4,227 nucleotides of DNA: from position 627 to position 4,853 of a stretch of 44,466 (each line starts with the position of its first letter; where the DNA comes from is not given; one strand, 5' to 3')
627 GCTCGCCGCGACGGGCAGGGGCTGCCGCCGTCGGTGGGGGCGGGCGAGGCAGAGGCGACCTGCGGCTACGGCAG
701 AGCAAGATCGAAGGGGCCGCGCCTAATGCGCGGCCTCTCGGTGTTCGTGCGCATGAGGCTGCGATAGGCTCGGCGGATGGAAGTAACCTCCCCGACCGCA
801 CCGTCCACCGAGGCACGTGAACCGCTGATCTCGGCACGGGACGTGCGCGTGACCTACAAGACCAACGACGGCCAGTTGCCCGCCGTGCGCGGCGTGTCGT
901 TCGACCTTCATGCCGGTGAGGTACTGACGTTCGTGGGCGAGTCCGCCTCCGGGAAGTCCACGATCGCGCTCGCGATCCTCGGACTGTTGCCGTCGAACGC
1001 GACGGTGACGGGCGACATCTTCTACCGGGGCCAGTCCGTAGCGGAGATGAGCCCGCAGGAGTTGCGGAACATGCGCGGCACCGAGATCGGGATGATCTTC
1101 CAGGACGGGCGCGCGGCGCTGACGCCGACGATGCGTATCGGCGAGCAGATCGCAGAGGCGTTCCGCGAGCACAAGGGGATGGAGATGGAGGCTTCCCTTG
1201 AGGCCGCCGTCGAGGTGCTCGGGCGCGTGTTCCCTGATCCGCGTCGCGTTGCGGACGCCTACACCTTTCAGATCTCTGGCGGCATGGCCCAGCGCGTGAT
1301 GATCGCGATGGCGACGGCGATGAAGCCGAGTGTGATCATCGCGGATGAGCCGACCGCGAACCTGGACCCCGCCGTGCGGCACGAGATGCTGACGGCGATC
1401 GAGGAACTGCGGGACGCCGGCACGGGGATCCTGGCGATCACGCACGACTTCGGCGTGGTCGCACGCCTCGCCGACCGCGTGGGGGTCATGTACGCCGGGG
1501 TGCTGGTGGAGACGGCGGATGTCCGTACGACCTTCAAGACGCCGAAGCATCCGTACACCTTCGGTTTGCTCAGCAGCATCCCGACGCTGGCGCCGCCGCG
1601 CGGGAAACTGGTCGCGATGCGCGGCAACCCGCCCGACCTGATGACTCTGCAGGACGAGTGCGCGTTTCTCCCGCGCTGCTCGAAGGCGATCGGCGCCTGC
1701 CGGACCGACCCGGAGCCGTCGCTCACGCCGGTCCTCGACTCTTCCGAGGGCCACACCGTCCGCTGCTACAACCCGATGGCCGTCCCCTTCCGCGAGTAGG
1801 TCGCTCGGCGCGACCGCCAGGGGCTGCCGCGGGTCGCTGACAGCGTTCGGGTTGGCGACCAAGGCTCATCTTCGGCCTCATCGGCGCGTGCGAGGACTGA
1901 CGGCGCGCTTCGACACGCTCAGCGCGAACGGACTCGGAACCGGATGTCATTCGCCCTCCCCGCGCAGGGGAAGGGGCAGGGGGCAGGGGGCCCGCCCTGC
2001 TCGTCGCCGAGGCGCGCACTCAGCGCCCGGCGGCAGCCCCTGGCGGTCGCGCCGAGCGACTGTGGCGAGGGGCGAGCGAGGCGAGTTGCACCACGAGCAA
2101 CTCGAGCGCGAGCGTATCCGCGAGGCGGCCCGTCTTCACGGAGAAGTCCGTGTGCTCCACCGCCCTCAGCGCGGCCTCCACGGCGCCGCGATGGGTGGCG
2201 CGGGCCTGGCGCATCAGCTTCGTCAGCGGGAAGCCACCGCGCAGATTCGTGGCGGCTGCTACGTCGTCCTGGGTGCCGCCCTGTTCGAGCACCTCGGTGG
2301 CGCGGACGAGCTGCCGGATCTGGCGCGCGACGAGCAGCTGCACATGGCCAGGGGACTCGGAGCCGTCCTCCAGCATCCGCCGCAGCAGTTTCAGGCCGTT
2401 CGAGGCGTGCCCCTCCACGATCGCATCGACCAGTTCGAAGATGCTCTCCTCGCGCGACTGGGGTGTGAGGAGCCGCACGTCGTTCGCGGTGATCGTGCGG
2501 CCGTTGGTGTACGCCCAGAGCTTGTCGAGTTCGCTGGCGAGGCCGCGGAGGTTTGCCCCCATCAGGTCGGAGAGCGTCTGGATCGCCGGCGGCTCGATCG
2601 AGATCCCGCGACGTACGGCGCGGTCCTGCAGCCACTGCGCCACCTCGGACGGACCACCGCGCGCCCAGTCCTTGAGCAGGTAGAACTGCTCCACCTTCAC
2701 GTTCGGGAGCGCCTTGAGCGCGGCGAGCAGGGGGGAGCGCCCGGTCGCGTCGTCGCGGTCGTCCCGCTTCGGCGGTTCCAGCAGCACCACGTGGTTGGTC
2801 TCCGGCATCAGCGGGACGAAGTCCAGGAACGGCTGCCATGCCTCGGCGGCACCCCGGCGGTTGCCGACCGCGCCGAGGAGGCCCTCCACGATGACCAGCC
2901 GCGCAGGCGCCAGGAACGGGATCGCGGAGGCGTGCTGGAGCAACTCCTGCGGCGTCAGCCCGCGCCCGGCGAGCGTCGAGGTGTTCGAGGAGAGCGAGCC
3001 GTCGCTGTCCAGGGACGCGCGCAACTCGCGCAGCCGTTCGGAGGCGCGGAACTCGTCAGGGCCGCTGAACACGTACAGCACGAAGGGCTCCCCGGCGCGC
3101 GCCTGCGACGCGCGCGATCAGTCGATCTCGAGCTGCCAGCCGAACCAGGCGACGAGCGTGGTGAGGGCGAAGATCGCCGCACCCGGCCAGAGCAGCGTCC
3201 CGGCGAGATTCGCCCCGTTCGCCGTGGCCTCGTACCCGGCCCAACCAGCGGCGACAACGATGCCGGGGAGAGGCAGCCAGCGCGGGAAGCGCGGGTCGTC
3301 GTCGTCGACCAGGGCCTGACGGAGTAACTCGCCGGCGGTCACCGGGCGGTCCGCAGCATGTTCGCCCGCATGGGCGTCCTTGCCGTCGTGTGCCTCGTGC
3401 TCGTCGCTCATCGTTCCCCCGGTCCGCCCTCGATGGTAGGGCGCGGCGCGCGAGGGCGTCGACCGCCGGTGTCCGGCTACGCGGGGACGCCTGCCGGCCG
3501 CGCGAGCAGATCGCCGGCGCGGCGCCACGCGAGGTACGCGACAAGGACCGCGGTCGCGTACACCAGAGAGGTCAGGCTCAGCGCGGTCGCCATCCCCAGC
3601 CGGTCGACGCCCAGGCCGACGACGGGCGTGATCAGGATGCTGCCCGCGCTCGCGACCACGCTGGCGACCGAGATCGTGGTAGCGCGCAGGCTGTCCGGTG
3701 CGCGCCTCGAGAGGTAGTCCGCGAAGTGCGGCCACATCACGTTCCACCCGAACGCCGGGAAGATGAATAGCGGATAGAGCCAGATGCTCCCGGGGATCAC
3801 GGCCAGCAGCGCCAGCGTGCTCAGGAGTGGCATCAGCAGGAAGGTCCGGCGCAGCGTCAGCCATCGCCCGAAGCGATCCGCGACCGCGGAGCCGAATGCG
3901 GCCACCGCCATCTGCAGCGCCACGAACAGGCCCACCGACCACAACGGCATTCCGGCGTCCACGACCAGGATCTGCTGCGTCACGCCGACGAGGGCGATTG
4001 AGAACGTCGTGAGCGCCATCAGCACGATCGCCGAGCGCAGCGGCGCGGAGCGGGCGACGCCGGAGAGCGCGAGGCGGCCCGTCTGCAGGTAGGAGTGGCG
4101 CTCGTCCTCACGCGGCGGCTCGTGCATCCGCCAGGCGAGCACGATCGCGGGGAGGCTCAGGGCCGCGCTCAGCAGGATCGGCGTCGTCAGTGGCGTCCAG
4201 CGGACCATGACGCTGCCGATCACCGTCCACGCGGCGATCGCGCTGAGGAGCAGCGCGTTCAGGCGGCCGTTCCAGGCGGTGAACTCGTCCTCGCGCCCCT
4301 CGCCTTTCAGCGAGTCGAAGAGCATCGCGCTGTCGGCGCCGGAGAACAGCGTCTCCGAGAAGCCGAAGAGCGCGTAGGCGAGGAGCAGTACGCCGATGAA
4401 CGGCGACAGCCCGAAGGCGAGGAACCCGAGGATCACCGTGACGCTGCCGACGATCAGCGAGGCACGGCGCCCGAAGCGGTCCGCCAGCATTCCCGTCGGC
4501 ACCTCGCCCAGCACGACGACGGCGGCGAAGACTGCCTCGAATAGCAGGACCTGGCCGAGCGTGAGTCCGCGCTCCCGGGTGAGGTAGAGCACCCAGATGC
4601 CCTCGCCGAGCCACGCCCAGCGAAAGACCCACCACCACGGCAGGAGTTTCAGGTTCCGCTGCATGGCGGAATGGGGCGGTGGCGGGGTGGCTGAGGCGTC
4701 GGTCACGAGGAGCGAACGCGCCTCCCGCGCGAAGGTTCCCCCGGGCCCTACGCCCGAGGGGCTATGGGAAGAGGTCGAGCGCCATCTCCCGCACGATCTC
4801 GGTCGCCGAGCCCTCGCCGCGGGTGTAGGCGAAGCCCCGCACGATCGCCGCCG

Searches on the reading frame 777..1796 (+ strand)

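Call 93: search_protein_families(library=pfam, proteins=[window:777-1796:+], max_evalue=0.00001)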
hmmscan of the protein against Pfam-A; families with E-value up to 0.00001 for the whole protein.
window:777-1796:+ (340 aa): 2 families
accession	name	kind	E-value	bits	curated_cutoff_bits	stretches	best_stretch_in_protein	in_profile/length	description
PF00005.33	ABC_tran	-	2.2e-26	93.5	25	1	38-194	2-137/137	ABC transporter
PF08352.17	oligo_HPY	-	3.2e-17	63.1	27.1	1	244-308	1-65/65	Oligopeptide/dipeptide transporter, C-terminal region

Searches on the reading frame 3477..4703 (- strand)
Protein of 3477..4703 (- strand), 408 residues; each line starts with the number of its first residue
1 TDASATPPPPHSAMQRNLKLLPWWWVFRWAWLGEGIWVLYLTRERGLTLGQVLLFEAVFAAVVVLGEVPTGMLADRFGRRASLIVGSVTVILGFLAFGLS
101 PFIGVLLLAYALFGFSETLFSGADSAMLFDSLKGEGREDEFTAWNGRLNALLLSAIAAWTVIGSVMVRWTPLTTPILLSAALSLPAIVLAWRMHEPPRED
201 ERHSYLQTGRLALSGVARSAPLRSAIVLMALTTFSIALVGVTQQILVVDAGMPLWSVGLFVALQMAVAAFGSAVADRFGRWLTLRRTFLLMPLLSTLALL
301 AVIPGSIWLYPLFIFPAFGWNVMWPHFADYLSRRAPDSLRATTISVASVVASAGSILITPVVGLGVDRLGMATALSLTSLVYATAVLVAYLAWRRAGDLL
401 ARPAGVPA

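Call 93: search_protein_families(library=pfam, proteins=[window:3477-4703:-], max_evalue=0.00001)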
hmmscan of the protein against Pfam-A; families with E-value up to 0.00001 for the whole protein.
window:3477-4703:- (408 aa): 1 family
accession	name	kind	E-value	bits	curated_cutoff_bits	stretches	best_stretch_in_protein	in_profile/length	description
PF07690.21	MFS_1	-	4.9e-25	88.6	33.4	1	38-357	20-345/347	Major Facilitator Superfamily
